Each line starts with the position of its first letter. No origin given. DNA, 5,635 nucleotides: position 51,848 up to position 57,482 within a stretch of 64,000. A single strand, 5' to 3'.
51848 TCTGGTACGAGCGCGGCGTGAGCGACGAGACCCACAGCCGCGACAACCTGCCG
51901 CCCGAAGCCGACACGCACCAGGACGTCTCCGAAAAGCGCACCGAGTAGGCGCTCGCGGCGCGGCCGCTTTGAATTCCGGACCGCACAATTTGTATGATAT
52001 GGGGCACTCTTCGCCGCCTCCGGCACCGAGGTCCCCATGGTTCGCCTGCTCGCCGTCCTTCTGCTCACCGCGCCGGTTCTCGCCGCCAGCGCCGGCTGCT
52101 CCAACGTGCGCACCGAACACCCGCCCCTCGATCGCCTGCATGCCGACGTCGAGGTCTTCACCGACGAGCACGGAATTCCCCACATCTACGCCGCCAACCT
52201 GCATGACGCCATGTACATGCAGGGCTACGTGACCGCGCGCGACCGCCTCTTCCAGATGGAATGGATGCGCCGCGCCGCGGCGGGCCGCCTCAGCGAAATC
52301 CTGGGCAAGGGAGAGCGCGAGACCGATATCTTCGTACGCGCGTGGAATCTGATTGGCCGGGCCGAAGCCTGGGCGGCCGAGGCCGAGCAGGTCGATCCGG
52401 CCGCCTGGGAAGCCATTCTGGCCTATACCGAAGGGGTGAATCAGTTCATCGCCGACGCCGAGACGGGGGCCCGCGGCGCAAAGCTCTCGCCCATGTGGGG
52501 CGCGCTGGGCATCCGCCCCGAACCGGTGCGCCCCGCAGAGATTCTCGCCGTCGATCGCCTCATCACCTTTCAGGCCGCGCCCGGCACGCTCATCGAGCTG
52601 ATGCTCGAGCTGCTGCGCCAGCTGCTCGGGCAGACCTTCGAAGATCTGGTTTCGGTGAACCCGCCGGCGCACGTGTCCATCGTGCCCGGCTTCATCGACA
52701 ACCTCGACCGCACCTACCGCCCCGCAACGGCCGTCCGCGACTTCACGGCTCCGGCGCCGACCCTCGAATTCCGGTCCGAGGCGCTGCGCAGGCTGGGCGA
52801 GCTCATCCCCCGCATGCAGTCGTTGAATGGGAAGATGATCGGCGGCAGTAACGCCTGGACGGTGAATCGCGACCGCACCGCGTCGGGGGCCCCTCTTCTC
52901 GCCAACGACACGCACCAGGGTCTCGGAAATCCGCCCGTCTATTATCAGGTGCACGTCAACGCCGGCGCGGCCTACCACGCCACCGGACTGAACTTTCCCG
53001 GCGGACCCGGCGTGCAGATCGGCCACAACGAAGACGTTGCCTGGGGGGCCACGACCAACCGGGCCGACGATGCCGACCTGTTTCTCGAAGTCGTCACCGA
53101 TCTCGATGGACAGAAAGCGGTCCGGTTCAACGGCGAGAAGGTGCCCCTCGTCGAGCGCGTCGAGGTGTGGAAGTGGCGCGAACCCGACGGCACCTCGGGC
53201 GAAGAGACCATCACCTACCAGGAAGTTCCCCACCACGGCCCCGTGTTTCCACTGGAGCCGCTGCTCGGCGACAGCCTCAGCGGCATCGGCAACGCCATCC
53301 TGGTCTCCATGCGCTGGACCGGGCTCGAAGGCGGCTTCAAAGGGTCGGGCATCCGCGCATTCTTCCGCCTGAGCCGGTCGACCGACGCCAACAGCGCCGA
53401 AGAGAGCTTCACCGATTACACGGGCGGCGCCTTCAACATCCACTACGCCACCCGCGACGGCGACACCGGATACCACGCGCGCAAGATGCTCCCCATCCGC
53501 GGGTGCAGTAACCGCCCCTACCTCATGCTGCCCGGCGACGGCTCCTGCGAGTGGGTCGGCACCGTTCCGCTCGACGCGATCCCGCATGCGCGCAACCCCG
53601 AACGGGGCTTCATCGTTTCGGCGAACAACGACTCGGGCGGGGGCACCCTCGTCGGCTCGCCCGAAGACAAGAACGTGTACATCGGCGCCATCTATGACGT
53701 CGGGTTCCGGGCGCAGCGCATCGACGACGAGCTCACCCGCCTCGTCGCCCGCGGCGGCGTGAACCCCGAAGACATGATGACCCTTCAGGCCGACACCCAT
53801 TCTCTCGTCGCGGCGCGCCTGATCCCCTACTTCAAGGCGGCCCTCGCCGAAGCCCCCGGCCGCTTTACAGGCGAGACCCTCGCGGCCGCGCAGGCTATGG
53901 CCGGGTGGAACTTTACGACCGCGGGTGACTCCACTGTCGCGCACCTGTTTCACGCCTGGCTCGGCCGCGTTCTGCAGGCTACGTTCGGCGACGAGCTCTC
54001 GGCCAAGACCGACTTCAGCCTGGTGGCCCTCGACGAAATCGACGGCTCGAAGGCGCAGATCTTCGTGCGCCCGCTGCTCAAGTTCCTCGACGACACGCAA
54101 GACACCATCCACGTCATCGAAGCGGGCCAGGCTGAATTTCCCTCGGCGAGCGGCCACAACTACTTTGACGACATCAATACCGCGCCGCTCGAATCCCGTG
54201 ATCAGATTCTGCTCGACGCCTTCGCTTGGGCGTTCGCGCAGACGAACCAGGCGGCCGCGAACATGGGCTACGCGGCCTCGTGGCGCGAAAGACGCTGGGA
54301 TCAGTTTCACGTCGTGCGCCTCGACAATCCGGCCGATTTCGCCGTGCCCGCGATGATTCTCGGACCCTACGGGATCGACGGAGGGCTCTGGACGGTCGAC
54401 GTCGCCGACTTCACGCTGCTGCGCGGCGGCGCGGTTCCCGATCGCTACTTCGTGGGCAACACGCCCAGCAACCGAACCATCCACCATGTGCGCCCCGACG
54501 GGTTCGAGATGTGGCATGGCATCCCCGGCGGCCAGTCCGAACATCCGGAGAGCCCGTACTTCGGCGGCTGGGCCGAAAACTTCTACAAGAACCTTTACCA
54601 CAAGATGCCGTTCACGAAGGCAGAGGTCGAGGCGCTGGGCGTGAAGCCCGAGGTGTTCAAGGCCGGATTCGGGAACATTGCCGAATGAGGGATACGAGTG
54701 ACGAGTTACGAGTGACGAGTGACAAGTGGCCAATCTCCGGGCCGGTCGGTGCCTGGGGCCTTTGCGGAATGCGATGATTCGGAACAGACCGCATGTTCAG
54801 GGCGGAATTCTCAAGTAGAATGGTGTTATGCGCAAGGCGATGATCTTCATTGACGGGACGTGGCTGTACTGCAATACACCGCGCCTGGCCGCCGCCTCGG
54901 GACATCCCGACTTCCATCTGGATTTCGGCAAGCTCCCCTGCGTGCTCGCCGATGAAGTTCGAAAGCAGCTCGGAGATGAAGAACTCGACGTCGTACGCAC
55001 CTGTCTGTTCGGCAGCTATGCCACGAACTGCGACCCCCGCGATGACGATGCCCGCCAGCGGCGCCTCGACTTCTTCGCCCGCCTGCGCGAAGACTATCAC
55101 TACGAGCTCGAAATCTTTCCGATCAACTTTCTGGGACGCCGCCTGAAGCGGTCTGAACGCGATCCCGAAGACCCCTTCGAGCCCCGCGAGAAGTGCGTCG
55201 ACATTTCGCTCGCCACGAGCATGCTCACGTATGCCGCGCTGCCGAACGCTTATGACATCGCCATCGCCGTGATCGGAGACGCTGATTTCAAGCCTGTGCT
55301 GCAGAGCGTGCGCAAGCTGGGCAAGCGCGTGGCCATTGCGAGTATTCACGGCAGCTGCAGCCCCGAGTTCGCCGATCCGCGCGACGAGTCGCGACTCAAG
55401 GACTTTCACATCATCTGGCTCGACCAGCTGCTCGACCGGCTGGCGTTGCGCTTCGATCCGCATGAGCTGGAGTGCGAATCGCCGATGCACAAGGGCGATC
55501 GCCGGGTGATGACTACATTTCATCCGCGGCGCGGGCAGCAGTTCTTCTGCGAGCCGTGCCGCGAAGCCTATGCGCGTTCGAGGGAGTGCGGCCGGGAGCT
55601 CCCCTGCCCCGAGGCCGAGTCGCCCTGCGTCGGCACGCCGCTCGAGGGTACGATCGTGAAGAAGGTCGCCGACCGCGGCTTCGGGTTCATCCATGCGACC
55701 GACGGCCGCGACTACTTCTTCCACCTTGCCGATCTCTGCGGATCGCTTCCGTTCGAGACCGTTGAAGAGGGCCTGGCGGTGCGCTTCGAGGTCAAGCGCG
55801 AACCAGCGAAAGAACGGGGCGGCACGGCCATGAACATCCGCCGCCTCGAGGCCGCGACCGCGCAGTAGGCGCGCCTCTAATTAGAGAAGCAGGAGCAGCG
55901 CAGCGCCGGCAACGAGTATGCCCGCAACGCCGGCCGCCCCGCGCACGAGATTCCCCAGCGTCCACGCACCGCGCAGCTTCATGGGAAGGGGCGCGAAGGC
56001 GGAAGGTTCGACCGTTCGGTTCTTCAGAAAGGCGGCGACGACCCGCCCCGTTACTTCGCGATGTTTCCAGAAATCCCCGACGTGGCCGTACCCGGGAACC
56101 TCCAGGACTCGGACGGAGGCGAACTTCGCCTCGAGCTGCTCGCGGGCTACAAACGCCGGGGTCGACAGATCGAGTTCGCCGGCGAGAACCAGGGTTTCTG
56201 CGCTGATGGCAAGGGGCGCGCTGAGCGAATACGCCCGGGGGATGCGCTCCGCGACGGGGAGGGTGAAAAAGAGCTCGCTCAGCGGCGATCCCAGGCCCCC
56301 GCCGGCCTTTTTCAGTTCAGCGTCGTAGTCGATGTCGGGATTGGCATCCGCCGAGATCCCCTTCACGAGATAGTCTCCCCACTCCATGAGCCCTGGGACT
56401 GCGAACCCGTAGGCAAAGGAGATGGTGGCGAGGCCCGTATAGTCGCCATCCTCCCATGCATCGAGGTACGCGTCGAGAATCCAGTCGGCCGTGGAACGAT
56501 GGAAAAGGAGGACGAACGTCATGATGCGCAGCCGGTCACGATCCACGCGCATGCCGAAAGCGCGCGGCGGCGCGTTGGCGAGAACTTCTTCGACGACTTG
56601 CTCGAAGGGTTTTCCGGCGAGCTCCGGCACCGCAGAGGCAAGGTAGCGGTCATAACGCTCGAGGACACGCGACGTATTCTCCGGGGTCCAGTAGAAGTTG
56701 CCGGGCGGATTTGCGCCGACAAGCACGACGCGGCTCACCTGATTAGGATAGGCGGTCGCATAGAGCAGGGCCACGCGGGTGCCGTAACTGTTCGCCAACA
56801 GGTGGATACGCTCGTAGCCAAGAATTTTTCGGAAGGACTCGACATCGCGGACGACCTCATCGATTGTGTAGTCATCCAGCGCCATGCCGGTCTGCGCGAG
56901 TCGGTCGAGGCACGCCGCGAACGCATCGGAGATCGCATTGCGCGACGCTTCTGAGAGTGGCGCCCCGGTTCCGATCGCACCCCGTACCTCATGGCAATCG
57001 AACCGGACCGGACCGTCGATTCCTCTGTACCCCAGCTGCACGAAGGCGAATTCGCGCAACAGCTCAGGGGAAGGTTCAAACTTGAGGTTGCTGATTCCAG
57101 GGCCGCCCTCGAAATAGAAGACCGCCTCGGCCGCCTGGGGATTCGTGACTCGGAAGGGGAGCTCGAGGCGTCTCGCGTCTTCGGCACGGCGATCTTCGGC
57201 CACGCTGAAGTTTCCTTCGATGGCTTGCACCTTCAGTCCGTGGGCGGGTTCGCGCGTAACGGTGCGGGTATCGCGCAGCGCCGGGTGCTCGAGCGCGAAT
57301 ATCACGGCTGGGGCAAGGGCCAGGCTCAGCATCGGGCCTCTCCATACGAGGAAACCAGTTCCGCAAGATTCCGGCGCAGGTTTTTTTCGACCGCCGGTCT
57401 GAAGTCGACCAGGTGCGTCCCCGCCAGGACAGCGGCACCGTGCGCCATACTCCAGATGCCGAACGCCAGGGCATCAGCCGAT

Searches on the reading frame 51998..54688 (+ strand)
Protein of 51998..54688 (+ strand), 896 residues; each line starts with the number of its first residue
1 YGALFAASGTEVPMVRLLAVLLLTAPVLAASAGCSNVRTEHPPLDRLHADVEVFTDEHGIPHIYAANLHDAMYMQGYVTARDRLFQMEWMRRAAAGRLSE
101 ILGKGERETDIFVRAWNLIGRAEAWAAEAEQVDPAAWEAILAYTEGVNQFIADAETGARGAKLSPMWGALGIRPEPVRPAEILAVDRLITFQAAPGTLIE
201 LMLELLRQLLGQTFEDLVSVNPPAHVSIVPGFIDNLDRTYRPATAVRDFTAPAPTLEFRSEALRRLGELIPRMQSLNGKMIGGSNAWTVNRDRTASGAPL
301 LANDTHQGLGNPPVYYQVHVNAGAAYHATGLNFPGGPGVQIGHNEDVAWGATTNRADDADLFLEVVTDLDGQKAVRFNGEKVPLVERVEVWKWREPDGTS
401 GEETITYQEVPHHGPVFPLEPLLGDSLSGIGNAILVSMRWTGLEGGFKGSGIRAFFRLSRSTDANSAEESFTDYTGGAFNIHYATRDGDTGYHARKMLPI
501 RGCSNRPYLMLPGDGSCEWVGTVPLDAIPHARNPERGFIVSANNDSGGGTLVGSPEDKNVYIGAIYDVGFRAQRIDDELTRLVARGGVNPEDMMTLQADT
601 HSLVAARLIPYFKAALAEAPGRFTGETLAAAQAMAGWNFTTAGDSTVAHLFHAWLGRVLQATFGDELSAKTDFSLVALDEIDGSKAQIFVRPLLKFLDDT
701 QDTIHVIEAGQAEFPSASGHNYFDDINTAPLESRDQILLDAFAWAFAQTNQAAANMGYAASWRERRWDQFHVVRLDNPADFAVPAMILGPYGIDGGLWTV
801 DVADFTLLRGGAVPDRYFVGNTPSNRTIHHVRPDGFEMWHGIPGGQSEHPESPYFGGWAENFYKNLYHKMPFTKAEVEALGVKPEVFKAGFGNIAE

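Call 24: search_protein_families(library=ncbifam, max_evalue=1e-8, proteins=[window:51998-54688:+])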
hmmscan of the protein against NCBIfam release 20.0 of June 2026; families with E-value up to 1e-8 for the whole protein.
window:51998-54688:+ (896 aa): 1 family
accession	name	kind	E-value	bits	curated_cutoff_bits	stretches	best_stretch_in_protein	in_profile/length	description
NF051460.1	bi_acylase_PvdQ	equivalog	1.5e-11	42.9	950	0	282-416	211-343/763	bifunctional acylase PvdQ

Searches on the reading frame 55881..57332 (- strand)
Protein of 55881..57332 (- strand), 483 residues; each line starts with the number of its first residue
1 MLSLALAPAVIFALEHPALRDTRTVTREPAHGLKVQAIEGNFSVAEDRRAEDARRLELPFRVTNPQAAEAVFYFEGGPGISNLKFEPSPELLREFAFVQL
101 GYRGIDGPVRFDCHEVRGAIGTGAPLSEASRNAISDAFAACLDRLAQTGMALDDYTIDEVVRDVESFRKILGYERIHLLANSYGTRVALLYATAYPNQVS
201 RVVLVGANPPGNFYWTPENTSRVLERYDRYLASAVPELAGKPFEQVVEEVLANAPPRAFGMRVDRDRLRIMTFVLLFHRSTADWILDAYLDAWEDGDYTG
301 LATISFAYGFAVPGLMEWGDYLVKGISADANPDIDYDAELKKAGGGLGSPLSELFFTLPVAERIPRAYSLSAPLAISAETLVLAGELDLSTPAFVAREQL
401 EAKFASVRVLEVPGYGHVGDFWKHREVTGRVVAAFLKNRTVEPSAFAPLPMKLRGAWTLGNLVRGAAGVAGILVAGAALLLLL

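Call 24: search_protein_families(library=ncbifam, max_evalue=1e-8, proteins=[window:55881-57332:-])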
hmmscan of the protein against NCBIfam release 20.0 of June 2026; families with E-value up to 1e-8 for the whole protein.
window:55881-57332:- (483 aa): 1 family
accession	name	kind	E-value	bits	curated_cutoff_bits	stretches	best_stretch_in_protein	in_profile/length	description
TIGR01250.1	pro_imino_pep_2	subfamily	5e-09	36.1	167.65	0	155-204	77-126/288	proline iminopeptidase-family hydrolase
